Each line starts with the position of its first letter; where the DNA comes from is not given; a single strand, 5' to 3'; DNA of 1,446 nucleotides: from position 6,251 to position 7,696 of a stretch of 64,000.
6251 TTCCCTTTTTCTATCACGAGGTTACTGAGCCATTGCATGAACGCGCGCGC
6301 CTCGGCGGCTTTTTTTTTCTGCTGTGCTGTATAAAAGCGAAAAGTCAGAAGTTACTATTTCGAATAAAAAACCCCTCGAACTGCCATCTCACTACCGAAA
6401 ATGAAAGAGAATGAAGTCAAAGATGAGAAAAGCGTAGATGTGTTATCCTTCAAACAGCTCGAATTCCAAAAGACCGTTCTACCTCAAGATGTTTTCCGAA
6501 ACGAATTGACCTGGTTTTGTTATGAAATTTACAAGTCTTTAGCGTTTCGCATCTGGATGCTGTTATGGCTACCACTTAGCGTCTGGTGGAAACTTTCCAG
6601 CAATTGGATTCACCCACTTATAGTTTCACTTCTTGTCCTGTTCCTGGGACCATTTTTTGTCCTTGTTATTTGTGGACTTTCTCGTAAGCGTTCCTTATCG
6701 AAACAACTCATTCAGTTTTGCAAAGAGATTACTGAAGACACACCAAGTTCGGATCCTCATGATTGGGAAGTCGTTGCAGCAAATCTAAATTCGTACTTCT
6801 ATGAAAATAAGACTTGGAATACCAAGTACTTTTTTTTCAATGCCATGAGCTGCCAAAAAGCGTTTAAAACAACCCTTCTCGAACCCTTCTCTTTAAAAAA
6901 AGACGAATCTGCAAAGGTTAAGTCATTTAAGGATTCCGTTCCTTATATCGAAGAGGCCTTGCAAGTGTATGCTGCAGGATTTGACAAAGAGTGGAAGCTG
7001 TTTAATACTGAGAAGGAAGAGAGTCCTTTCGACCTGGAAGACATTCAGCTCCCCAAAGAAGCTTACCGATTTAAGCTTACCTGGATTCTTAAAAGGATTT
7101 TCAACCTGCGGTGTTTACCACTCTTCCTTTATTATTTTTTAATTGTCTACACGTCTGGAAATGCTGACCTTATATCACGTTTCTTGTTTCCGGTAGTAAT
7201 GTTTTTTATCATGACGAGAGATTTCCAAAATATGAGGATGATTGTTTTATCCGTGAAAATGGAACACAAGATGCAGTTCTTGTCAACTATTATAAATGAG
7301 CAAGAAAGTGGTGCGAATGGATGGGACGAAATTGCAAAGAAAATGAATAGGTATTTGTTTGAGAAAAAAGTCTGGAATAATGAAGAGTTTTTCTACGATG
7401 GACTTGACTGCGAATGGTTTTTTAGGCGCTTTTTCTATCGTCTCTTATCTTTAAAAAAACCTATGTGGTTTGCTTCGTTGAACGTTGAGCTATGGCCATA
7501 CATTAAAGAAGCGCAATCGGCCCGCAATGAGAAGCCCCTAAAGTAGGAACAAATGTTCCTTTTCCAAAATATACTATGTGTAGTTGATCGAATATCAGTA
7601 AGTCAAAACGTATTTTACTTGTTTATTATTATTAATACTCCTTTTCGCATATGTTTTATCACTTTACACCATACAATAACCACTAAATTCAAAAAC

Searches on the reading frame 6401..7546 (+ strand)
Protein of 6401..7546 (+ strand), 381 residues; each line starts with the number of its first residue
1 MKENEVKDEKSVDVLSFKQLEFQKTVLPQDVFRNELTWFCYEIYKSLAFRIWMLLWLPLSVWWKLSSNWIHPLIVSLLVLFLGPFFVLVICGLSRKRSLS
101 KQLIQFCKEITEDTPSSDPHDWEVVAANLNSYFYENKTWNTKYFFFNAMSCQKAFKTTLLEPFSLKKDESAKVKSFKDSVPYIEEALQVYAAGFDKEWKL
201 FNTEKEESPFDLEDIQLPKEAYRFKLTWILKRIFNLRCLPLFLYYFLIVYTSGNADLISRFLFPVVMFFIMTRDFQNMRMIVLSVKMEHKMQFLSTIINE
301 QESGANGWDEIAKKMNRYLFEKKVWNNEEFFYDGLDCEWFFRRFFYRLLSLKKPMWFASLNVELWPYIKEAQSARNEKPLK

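Call 65: find_encoding_contigs(protein=window:6401-7546:+, flank=10000, max_places=10)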
Protein window:6401-7546:+ (381 aa): 6 contigs read that carry it; 4 places shown.
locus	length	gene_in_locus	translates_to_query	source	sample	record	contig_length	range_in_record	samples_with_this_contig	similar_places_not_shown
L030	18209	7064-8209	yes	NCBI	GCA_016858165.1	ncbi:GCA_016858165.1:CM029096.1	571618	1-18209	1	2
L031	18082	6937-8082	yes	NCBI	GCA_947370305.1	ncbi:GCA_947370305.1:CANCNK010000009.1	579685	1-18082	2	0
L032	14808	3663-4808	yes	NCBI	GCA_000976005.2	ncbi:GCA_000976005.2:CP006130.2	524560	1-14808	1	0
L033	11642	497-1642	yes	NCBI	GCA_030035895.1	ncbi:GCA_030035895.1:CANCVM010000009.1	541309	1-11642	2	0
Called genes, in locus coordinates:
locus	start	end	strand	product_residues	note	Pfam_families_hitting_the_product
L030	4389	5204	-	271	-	PF11603:Sir1 (weak)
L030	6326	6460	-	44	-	-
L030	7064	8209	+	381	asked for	PF00674:DUP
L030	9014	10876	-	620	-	PF06609:TRI12 (weak), PF07690:MFS_1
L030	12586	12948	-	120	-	PF00660:SRP1_TIP1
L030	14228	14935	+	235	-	PF00674:DUP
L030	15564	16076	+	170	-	PF00674:DUP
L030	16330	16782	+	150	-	PF00674:DUP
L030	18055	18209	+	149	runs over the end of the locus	-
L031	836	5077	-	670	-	PF11603:Sir1 (weak)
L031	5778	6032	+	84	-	PF04318:DUF468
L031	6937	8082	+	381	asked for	PF00674:DUP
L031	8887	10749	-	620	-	PF06609:TRI12 (weak), PF07690:MFS_1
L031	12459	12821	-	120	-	PF00660:SRP1_TIP1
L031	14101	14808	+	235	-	PF00674:DUP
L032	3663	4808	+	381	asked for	PF00674:DUP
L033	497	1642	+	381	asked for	PF00674:DUP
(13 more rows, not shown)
